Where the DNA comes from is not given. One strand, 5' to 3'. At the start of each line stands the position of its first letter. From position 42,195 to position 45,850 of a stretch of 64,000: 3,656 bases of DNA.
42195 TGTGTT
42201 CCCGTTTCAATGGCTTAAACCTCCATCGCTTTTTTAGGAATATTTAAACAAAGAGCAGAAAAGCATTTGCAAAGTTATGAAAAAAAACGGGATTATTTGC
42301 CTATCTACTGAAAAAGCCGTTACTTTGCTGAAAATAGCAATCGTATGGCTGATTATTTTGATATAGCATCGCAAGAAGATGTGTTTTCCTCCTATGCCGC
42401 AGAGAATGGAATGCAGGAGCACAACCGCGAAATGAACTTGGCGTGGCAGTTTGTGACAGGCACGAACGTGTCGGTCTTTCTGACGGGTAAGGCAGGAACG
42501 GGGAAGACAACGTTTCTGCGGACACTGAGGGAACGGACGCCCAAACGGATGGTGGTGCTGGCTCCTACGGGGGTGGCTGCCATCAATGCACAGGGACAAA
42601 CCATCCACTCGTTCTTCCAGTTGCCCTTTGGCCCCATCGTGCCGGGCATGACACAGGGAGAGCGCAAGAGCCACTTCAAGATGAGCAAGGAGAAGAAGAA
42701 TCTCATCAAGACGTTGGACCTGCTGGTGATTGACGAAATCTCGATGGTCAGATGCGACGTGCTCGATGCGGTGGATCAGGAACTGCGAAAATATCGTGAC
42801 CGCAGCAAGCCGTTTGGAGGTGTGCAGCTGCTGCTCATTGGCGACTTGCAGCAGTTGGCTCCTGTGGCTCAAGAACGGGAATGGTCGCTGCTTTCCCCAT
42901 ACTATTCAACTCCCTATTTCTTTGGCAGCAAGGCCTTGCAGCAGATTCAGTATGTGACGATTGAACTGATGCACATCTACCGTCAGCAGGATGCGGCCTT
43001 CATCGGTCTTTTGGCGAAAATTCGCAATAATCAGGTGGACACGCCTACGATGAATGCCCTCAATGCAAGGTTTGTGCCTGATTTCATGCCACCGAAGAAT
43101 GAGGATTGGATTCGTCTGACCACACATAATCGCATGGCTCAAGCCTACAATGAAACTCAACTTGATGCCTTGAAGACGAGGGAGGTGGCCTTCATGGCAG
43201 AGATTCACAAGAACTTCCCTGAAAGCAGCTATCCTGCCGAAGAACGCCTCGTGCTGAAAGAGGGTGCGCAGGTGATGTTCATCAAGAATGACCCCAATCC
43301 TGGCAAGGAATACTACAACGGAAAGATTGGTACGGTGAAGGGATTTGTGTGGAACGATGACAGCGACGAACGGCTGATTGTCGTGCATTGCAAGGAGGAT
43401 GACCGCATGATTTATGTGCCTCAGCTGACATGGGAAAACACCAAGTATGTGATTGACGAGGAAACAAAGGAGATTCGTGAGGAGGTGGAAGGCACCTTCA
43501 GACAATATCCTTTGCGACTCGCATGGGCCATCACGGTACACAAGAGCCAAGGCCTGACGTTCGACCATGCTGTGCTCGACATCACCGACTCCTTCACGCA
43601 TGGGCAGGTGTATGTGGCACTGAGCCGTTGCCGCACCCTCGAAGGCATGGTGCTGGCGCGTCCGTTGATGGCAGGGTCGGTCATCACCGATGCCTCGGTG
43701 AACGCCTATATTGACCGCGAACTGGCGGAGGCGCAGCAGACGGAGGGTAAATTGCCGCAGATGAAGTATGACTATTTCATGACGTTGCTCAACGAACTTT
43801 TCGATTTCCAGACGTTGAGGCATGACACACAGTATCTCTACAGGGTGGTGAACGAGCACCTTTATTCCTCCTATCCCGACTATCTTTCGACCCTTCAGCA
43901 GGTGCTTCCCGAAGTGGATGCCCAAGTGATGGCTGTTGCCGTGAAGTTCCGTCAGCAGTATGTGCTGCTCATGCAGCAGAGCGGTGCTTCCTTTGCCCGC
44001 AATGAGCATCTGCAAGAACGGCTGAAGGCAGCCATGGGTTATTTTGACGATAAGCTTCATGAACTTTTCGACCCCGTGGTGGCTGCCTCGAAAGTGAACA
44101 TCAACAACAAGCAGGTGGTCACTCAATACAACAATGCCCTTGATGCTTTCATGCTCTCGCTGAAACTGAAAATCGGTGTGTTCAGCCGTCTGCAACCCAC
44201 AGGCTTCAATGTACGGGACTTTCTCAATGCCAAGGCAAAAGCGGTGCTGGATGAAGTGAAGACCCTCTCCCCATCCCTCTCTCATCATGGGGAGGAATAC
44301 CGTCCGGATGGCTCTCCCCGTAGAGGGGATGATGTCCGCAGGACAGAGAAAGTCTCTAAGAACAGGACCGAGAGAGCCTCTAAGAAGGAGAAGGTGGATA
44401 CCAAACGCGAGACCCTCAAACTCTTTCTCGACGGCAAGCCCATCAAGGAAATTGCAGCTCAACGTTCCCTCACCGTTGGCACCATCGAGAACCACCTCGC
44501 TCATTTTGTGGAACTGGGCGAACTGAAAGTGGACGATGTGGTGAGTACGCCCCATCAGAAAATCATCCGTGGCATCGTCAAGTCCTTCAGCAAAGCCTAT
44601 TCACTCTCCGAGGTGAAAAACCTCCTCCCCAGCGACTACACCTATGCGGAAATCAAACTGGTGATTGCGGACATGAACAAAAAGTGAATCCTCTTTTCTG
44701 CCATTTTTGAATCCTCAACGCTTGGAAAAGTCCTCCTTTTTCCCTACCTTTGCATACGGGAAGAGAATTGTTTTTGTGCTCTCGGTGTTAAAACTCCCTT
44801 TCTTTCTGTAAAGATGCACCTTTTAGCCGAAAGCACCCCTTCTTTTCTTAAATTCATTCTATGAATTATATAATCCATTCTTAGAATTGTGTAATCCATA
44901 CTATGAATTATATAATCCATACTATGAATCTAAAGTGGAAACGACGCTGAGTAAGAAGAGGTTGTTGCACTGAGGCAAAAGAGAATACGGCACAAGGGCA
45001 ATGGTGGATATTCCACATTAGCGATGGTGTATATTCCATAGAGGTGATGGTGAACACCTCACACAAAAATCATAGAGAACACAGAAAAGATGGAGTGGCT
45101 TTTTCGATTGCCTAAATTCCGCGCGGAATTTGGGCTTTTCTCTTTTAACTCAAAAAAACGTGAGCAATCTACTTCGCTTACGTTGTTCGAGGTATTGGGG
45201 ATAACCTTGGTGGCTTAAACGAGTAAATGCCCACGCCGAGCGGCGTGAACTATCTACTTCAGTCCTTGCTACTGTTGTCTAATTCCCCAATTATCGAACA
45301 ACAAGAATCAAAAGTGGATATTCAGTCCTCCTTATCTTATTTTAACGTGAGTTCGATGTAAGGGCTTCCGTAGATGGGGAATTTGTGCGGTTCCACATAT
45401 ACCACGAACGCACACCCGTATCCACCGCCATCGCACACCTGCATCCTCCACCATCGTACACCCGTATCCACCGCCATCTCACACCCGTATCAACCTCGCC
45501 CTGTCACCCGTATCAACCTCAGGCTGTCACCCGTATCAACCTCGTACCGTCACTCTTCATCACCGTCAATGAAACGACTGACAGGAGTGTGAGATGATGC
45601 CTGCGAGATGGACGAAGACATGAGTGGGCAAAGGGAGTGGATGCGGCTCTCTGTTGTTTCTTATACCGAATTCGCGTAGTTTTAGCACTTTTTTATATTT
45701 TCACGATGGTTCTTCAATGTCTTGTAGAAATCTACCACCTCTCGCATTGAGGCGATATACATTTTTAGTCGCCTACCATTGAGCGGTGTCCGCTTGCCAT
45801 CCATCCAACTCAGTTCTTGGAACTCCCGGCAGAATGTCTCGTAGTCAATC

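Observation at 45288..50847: AT-rich five-gene island between ~56-bp direct repeats: candidate undescribed defence-like module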

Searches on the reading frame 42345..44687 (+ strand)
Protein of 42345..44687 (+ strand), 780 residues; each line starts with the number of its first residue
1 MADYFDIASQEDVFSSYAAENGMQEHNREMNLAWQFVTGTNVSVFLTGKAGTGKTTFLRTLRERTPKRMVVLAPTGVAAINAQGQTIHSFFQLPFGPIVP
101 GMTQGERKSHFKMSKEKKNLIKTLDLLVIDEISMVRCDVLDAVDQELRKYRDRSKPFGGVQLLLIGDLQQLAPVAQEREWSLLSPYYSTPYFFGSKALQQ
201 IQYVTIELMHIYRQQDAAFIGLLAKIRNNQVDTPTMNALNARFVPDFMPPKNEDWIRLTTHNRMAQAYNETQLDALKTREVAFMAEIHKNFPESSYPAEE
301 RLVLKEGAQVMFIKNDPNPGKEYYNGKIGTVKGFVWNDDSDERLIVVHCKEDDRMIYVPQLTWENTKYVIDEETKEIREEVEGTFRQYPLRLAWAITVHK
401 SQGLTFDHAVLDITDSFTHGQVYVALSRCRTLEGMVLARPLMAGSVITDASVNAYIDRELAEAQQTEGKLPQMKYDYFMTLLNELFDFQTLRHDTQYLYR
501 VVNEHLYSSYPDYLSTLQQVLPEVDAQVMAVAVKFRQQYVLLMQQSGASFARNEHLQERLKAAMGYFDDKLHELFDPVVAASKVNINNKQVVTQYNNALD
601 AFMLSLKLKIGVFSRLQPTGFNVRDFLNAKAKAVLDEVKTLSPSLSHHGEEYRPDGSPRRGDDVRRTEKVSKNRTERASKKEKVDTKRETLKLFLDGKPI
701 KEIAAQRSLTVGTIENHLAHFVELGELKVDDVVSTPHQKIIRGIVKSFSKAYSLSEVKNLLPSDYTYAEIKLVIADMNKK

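Call 4: search_protein_families(library=pfam, proteins=[window:42345-44687:+], max_evalue=0.01)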
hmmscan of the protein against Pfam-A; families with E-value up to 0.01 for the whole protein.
window:42345-44687:+ (780 aa): 14 families
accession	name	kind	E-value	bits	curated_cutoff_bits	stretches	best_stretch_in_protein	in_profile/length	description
PF05970.20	PIF1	-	1.8e-27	96.9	25.9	1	42-216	23-191/223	PIF1-like helicase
PF14493.12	HTH_40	-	4e-22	78.7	27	1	686-774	1-89/89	Helix-turn-helix domain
PF13604.12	AAA_30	-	1e-14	55.2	27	1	35-232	12-174/191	AAA domain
PF13245.12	AAA_19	-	2.8e-12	47.4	25.1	1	43-175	13-133/134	AAA domain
PF02689.20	Herpes_Helicase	-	3.3e-07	29.1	27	1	386-460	723-799/808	Helicase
PF13401.12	AAA_22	-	4.9e-07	30.5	27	1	43-167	7-123/130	AAA domain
PF13538.12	UvrD_C_2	-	8.4e-07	29.2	27.4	1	392-431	1-47/52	UvrD-like helicase C-terminal domain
PF01443.25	Viral_helicase1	-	3.1e-06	27.6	21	1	356-430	153-221/228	Viral superfamily 1 RNA helicase core domain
PF13479.12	AAA_24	-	4.5e-06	27.1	27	1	41-154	2-95/195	AAA domain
PF13191.12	AAA_16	-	5.7e-05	24.1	32.6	1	39-102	22-73/167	AAA ATPase domain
PF18335.7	SH3_13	-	0.00062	19.9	41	1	302-346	24-63/65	ATP-dependent RecD-like DNA helicase SH3 domain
PF13238.12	AAA_18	-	0.0015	19.4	29.4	0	44-65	1-22/128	AAA domain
PF21530.3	Pif1_2B_dom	-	0.0018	18.4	23.9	0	296-315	10-29/47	DNA helicase Pif1, 2B domain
PF08281.18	Sigma70_r4_2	-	0.0022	18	25.7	1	688-719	16-48/54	Sigma-70, region 4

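Call 11: find_encoding_contigs(protein=window:42345-44687:+, flank=10000, max_places=10)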
Protein window:42345-44687:+ (780 aa): 1 contig read that carries it; 1 place shown.
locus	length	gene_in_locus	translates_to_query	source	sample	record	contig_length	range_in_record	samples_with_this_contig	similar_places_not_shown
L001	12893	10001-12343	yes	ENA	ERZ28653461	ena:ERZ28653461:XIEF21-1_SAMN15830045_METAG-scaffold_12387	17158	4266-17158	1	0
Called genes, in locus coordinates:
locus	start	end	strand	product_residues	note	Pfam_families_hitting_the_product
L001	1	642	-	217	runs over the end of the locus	PF00834:Ribul_P_3_epim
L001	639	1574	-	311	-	PF28533:DUF8429, PF28532:DUF8428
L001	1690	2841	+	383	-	PF01368:DHH, PF02272:DHHA1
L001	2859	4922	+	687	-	PF14508:GH97_N, PF10566:Glyco_hydro_97, PF14509:GH97_C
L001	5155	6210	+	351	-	PF01156:IU_nuc_hydro (weak)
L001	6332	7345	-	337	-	PF13685:Fe-ADH_2 (weak), PF01761:DHQ_synthase, PF24621:DHQS_C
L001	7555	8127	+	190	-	PF00908:dTDP_sugar_isom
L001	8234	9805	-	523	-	PF14262:Cthe_2159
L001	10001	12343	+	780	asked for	PF02689:Herpes_Helicase (faint), PF05970:PIF1, PF13245:AAA_19, PF13401:AAA_22 (weak), PF13479:AAA_24 (weak), PF13604:AAA_30, PF13538:UvrD_C_2 (weak), PF14493:HTH_40, +1 more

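Call 64: find_related_loci(query=window:42345-44687:+, collection=metagenome_contigs, flank=10000)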
Query window:42345-44687:+ (780 aa) in metagenome_contigs; peptide patterns used: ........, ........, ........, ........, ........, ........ (x = any residue, [..] = any of these).
33 stretches matched a pattern; 3 encode a relative of the query (tblastn E <= 1e-3); 3 distinct loci.
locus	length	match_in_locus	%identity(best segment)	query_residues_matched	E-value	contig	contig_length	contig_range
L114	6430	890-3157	76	3-779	0e+0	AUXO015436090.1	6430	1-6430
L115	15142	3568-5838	75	3-780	0e+0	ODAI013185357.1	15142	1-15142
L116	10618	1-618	70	567-780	1e-78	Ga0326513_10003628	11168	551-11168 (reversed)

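Call 82: search_protein_families(library=pfam, proteins=[L115:5960-6754:+], max_evalue=0.01)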
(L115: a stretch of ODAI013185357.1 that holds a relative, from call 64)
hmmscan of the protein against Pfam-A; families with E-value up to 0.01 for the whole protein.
L115:5960-6754:+ (264 aa): 2 families
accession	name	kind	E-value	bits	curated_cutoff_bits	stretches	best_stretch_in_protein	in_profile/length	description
PF20613.4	HipA_2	-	2.5e-21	76.5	27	1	12-238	4-215/240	HipA-like kinase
PF00454.33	PI3_PI4_kinase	-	0.0028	18.1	27.1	1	113-187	127-197/241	Phosphatidylinositol 3- and 4-kinase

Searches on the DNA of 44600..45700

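Call 23: search_rna_families(source=window, start=44600, end=45700, threshold=evalue, max_evalue=10, show_alignments=2)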
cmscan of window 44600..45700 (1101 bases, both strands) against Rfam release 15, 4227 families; matches with E-value up to 10: 10.
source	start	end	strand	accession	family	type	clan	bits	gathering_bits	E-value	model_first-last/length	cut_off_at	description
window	44831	44949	-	RF04263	MIR2593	Gene; miRNA;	-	24.6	96.2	0.13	1-116/116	no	MIR2593 microRNA precursor family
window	44846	44935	-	RF03664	MIR6288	Gene; miRNA;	-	23.5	74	0.066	1-92/92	no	MIR6288 microRNA precursor family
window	44831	44949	-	RF04071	MIR2863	Gene; miRNA;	CL00139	17.7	94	2.2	1-113/113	no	MIR2863 microRNA precursor family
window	44831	44949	-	RF04112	MIR5512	Gene; miRNA;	-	17.3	139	4.5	1-132/132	no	MIR5512 microRNA precursor family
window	44867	44945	-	RF01886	HSR-omega_2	Gene; lncRNA;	-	16.6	55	1.4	1-87/87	no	Heat shock gene hsromega conserved region 2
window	44879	44957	+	RF02539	SNOR75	Gene; snRNA; snoRNA; CD-box;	-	15.8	50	9.1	1-87/87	no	Plant small nucleolar RNA SNOR75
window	44859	44922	-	RF04282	mir-507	Gene; miRNA;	CL00136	15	79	8.6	1-82/82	no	mir-507 microRNA precursor family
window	44736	44763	-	RF01370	CRISPR-DR57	Gene; CRISPR;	-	14.8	39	6.2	1-37/37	no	CRISPR RNA direct repeat element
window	44854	44926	-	RF04097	MIR2630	Gene; miRNA;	-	14.7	144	5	1-229/229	no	MIR2630 microRNA precursor family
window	45254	45312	-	RF01125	sR4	Gene; snRNA; snoRNA; CD-box;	-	12.4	50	7.2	1-56/56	no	Small nucleolar RNA sR4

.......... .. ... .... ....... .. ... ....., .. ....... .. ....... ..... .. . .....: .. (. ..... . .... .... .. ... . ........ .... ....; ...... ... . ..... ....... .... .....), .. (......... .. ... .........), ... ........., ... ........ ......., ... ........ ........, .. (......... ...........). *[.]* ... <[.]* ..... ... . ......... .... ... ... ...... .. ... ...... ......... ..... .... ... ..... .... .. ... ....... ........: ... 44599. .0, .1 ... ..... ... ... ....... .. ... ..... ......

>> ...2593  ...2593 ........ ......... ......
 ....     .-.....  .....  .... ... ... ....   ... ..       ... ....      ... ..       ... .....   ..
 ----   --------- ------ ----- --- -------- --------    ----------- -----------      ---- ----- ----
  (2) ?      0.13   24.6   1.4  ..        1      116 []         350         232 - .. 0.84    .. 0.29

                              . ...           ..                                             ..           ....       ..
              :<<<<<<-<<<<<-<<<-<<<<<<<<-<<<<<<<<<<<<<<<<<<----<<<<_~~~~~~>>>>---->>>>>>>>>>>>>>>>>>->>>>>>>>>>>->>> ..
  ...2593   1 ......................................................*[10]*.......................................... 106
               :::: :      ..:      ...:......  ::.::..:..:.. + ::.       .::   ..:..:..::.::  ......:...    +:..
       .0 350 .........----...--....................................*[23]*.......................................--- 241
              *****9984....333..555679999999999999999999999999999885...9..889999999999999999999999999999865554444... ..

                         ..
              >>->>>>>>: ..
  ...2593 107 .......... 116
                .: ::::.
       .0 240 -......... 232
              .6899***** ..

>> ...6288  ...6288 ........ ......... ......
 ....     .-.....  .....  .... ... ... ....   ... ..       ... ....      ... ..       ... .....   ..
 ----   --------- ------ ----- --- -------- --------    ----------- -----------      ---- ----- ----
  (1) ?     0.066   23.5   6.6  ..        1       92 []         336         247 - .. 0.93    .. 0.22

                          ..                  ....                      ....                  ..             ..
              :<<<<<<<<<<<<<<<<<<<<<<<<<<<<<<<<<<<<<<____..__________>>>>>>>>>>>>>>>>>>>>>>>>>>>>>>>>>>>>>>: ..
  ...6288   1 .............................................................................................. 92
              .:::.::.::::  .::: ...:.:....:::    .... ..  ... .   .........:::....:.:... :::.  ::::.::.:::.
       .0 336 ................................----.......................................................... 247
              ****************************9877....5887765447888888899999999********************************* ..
